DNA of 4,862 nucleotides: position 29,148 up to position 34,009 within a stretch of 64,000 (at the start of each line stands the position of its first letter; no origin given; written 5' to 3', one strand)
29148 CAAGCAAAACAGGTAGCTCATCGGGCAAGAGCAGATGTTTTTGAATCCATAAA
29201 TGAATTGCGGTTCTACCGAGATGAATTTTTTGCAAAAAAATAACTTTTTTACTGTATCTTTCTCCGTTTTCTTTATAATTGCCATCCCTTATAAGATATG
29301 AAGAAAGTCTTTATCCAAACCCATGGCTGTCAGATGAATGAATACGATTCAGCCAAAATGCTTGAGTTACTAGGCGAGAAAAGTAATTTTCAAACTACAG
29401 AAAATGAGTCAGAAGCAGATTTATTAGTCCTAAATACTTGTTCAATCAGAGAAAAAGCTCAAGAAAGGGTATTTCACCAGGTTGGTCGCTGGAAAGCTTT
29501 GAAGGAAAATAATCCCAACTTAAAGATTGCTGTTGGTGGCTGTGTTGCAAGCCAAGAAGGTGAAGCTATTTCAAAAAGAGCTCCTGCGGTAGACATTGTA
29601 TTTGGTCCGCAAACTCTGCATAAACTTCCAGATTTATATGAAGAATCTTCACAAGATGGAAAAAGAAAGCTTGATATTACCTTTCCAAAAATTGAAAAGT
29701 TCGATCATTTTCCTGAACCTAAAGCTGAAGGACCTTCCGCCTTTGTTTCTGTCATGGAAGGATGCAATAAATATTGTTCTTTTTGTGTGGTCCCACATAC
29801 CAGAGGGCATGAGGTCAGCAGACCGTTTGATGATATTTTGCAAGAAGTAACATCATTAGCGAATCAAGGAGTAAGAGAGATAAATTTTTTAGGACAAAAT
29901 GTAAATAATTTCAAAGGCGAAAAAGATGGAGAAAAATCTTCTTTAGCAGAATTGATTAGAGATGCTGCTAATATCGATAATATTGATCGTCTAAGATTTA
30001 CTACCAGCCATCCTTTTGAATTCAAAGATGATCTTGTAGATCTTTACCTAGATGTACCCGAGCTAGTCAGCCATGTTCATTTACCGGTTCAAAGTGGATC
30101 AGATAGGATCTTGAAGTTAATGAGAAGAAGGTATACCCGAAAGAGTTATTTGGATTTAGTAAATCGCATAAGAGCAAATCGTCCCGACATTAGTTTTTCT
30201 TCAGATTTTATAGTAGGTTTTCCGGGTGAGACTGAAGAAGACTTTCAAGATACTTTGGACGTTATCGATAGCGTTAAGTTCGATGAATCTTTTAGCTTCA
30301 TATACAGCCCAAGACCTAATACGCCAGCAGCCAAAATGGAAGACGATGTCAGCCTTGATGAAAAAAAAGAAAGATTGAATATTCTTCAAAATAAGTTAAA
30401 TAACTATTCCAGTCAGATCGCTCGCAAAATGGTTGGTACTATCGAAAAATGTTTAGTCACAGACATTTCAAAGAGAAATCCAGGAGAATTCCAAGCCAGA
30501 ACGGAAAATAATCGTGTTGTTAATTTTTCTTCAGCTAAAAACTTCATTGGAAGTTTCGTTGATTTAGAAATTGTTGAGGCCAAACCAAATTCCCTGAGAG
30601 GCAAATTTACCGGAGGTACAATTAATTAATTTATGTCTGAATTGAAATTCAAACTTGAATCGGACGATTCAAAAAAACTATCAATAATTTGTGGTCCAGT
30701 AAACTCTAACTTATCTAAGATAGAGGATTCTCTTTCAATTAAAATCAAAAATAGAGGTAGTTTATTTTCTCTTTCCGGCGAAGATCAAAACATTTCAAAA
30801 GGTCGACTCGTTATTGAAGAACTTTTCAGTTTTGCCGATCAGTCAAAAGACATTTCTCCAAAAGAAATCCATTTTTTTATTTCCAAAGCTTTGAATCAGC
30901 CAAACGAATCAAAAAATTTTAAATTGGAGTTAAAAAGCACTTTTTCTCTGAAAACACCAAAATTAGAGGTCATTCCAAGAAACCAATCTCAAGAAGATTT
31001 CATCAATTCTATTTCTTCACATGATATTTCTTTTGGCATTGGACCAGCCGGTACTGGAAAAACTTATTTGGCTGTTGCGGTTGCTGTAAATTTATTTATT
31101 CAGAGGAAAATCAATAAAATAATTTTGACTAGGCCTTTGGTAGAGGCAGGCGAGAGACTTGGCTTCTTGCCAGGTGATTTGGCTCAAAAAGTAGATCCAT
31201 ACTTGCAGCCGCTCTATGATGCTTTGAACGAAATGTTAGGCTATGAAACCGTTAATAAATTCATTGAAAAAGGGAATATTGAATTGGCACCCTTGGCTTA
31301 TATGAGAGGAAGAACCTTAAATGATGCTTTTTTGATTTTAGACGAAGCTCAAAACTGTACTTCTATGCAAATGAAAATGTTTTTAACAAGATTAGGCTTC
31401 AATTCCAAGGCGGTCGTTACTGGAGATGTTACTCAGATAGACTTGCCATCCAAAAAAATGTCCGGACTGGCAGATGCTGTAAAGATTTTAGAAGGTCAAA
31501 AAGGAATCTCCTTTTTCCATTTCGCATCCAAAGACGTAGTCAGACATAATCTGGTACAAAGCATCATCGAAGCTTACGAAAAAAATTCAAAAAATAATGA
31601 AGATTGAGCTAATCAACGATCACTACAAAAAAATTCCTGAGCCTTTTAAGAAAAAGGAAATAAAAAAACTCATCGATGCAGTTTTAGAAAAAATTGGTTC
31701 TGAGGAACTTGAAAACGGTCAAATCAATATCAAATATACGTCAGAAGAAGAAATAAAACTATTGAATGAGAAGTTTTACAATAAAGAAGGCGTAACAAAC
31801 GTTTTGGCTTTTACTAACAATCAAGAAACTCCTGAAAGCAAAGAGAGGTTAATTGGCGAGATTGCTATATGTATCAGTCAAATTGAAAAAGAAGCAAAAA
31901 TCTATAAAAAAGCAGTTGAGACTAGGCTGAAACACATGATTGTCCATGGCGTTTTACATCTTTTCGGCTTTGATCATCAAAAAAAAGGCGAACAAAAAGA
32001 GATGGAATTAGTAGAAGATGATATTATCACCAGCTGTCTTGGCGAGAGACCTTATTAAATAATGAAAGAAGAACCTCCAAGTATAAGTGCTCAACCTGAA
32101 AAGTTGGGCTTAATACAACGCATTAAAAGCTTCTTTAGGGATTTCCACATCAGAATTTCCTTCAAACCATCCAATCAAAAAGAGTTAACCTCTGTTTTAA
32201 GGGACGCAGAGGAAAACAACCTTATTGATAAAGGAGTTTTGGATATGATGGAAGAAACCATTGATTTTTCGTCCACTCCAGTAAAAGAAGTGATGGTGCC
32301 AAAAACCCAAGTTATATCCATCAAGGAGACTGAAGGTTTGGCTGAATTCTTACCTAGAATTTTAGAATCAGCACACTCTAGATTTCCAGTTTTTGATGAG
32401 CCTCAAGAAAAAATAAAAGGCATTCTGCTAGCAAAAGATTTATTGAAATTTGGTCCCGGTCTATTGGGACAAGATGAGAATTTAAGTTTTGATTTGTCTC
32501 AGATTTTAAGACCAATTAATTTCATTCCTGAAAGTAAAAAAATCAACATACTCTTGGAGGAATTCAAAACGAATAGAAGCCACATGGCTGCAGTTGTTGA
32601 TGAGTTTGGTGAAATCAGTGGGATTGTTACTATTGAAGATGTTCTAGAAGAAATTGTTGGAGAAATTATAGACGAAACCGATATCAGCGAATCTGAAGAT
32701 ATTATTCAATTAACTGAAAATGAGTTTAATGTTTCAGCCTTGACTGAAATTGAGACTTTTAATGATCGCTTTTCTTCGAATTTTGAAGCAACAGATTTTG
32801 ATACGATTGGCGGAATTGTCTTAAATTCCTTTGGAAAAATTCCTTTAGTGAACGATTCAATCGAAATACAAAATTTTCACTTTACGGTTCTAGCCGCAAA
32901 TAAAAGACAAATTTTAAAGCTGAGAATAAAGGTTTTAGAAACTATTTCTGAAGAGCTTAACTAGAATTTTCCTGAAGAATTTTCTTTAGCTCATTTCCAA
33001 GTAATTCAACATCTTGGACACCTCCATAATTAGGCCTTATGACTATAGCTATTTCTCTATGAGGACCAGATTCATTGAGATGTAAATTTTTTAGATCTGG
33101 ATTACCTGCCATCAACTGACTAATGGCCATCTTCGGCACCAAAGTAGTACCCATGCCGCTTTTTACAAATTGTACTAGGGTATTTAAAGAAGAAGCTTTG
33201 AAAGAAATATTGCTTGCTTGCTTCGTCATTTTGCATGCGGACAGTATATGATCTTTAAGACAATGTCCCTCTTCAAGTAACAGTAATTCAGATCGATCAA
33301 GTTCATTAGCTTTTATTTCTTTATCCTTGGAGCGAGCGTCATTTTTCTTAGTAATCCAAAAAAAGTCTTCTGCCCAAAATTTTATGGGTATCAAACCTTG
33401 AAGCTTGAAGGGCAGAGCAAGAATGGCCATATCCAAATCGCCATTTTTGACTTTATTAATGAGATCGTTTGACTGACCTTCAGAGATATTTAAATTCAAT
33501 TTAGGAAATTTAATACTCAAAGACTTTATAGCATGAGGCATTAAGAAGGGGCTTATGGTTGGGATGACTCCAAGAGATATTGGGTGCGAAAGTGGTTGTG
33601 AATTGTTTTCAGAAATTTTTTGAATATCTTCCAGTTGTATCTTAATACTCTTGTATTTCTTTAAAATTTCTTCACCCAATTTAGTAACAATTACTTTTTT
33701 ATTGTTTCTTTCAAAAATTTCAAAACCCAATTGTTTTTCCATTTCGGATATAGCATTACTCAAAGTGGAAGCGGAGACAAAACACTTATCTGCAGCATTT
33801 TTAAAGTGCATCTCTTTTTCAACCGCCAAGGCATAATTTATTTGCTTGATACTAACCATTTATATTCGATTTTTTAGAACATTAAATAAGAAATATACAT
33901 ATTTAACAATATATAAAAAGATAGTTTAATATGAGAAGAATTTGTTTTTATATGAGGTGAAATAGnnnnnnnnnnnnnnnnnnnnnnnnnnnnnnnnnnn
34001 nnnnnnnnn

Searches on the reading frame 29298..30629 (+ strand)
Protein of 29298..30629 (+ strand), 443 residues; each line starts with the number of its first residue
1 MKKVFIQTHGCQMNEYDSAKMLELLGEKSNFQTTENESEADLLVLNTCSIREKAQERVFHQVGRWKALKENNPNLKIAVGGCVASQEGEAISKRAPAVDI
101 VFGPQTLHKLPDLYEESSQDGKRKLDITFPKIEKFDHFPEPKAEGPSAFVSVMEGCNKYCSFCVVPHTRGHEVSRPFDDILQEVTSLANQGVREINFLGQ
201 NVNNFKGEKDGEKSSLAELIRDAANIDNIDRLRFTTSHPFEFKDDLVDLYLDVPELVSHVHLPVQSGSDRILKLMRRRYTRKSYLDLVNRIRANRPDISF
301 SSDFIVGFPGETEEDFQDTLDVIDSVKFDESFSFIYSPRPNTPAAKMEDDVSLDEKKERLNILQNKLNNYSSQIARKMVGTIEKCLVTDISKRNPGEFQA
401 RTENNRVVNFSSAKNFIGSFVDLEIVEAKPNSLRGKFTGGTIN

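Call 32: search_protein_families(library=pfam, proteins=[window:29298-30629:+], max_evalue=0.00001)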
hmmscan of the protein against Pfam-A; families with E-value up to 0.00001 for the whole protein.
window:29298-30629:+ (443 aa): 3 families
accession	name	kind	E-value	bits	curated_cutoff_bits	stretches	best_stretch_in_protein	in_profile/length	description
PF00919.26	UPF0004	-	2.9e-30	104.6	27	1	3-103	1-98/98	Uncharacterized protein family UPF0004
PF04055.27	Radical_SAM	-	1.6e-29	103.6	29.5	1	150-322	1-165/166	Radical SAM superfamily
PF01938.26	TRAM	-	1e-12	48.1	21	1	376-437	1-60/61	TRAM domain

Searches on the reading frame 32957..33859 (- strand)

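Call 33: search_protein_families(library=pfam, proteins=[window:32957-33859:-], max_evalue=0.00001)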
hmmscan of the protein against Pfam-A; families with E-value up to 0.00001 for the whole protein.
window:32957-33859:- (300 aa): 2 families
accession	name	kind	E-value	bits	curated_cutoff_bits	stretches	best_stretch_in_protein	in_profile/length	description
PF03466.25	LysR_substrate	-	5.4e-33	114.6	28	1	88-278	2-191/209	LysR substrate binding domain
PF00126.33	HTH_1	-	2.6e-13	50.1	26.6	1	4-63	1-60/60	Bacterial regulatory helix-turn-helix protein, lysR family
